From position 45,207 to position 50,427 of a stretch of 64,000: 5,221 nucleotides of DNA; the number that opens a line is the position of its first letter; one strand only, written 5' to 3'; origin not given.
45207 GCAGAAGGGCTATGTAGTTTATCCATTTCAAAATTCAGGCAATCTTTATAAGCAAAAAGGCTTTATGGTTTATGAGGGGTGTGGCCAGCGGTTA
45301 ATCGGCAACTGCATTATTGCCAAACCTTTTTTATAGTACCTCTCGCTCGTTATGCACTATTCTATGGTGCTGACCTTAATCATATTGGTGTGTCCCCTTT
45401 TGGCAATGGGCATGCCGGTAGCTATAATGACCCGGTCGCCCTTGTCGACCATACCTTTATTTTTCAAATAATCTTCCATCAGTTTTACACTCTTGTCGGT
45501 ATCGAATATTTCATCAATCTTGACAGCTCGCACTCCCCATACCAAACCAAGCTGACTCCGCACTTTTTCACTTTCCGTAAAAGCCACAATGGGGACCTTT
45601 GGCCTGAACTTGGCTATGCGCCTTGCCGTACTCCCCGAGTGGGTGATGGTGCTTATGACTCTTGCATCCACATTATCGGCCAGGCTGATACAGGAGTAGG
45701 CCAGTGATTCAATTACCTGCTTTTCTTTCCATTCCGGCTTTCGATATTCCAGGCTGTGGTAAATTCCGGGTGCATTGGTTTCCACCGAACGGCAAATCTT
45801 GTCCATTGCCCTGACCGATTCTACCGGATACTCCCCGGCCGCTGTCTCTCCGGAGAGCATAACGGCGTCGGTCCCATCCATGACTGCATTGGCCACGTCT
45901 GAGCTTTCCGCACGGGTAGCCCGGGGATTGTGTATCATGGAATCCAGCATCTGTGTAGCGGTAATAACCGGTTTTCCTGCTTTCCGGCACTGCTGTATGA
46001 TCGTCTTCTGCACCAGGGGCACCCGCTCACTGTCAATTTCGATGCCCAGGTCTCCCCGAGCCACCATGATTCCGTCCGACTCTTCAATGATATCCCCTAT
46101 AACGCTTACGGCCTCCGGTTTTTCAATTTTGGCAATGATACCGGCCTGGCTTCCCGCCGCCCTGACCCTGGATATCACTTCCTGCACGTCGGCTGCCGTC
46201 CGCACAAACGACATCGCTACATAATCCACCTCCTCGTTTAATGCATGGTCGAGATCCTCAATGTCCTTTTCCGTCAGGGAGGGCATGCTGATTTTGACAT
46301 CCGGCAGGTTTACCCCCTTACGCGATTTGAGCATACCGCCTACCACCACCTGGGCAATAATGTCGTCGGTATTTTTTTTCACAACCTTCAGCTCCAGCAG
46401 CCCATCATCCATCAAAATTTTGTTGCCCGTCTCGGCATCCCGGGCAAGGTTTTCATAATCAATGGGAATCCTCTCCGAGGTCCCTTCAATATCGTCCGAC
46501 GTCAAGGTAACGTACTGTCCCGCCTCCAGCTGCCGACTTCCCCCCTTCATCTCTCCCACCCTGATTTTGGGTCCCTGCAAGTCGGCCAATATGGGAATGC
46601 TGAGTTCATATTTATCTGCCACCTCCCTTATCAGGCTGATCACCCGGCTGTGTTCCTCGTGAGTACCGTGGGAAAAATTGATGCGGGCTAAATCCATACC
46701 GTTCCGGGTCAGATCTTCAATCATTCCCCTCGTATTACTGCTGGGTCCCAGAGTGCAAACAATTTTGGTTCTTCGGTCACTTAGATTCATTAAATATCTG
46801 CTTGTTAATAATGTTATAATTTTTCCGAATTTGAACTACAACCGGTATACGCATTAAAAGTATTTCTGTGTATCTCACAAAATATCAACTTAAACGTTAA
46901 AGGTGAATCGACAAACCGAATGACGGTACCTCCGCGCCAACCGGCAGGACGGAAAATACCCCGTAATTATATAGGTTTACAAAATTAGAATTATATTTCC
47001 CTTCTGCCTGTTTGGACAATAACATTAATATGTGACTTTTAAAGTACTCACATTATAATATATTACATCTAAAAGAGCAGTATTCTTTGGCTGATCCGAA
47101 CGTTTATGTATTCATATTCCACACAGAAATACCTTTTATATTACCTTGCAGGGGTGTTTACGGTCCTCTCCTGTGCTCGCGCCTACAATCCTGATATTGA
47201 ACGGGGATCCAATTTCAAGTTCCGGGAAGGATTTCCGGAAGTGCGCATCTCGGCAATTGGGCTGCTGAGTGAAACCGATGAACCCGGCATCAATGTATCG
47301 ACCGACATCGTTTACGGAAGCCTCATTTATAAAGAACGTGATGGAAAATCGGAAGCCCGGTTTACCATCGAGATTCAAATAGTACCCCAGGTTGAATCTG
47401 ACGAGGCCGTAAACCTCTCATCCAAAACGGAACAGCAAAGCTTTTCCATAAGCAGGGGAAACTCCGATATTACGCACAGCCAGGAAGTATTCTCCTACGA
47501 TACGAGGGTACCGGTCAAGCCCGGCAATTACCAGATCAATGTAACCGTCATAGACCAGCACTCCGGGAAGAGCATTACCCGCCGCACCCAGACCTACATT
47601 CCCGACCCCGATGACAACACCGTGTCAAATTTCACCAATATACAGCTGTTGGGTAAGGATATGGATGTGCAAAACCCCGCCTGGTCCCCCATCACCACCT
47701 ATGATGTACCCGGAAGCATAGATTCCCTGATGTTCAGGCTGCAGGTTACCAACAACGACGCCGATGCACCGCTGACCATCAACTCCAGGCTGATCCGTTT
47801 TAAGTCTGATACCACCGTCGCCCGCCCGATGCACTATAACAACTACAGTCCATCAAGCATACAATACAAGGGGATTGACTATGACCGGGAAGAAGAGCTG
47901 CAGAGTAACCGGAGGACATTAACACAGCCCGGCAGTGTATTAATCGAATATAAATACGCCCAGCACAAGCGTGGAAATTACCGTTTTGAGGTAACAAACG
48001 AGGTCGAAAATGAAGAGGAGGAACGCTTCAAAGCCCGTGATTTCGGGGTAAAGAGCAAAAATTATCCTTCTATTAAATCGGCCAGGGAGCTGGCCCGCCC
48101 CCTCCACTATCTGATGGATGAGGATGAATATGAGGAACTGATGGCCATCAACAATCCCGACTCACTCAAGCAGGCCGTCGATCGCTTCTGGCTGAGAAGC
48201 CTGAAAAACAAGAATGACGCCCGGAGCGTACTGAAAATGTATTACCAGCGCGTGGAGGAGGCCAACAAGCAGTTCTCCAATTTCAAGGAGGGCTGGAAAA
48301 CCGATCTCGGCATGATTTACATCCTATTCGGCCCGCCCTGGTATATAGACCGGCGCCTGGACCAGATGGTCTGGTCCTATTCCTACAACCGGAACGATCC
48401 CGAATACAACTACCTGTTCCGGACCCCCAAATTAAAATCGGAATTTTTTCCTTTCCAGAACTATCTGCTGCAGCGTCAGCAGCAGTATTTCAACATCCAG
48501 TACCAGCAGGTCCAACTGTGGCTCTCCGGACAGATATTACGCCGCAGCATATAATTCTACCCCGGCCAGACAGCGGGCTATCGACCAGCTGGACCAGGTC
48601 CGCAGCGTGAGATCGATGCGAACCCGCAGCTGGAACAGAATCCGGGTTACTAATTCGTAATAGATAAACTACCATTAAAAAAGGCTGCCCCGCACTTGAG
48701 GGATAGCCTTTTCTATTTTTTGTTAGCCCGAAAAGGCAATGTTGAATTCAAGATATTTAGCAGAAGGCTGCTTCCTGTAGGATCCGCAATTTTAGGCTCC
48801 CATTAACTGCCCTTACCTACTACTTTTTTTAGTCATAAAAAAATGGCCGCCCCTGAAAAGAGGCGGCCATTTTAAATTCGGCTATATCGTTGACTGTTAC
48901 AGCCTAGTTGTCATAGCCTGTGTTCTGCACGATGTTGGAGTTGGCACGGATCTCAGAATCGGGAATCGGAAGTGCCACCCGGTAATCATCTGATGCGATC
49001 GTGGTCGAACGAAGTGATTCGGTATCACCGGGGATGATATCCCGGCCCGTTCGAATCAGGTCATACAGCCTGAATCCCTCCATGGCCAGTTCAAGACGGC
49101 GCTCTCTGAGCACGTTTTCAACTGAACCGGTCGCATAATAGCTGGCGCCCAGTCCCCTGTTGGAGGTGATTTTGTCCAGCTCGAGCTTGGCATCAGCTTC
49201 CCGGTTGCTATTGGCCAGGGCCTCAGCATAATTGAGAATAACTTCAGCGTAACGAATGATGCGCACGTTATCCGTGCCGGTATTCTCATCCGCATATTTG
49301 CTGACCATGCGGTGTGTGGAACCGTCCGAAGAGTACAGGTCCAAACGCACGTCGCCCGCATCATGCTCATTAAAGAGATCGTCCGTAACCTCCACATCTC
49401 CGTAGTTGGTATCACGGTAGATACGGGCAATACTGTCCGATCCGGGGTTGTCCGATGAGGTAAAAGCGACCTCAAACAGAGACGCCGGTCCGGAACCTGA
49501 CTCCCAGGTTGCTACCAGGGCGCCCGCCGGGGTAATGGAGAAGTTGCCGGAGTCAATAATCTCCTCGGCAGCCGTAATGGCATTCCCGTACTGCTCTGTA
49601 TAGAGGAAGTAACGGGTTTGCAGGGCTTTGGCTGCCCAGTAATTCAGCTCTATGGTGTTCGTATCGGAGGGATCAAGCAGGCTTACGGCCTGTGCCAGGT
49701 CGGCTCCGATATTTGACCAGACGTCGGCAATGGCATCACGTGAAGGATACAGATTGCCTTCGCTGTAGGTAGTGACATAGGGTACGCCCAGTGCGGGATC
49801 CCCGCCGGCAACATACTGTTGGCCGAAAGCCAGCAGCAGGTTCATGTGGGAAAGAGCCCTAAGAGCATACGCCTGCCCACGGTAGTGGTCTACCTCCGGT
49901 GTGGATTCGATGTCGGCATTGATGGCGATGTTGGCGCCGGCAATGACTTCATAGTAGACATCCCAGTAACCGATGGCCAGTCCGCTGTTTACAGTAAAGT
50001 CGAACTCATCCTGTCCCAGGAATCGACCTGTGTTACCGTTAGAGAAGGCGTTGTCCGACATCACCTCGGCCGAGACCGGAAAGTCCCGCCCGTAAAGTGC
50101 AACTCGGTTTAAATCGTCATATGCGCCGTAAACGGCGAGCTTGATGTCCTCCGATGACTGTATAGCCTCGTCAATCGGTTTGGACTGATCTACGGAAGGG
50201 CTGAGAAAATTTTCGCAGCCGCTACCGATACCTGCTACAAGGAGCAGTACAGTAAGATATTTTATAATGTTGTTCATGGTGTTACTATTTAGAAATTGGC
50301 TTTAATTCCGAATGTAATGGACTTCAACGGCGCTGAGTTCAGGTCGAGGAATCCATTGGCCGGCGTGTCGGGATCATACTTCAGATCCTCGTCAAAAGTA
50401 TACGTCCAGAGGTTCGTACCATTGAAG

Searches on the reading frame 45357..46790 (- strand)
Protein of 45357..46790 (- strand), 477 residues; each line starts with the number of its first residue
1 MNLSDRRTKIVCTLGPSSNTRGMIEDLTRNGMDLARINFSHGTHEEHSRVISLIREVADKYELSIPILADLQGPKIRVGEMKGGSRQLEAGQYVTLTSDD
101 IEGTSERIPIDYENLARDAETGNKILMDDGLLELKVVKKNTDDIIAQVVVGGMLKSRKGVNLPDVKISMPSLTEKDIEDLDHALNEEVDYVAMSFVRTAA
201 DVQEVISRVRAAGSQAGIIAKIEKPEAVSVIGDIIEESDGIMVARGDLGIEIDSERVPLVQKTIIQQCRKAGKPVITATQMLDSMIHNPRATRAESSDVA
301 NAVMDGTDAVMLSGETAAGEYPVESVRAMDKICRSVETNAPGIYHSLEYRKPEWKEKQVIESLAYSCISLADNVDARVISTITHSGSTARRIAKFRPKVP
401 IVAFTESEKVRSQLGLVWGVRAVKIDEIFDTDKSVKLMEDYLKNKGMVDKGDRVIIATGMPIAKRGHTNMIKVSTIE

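Call 31: search_protein_families(library=pfam, proteins=[window:45357-46790:-], max_evalue=0.00001)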
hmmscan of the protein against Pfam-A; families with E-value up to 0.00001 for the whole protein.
window:45357-46790:- (477 aa): 2 families
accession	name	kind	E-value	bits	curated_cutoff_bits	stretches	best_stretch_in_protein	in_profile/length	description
PF00224.27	PK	-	1.1e-122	409.7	30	1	6-326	2-328/328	Pyruvate kinase, barrel domain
PF02887.21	PK_C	-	1.5e-33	115.7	28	1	361-473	1-113/114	Pyruvate kinase, alpha/beta domain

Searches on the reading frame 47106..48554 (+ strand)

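Call 31: search_protein_families(library=pfam, proteins=[window:47106-48554:+], max_evalue=0.00001)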
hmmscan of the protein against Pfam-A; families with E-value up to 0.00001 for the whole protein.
window:47106-48554:+ (482 aa): 1 family
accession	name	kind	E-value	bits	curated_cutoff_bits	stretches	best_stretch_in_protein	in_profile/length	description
PF20094.4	GWxTD_dom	-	5.9e-43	147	26.9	1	309-472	13-170/172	GWxTD domain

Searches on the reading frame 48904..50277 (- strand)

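Call 31: search_protein_families(library=pfam, proteins=[window:48904-50277:-], max_evalue=0.00001)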
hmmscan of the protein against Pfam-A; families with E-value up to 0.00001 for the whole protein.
window:48904-50277:- (457 aa): 2 families
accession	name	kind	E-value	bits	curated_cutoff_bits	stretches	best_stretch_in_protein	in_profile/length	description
PF07980.17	SusD_RagB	-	3.5e-21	76.6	23.1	1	327-455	145-297/297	SusD family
PF14322.12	SusD-like_3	-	1.6e-14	55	27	1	29-225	7-191/191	Starch-binding associating with outer membrane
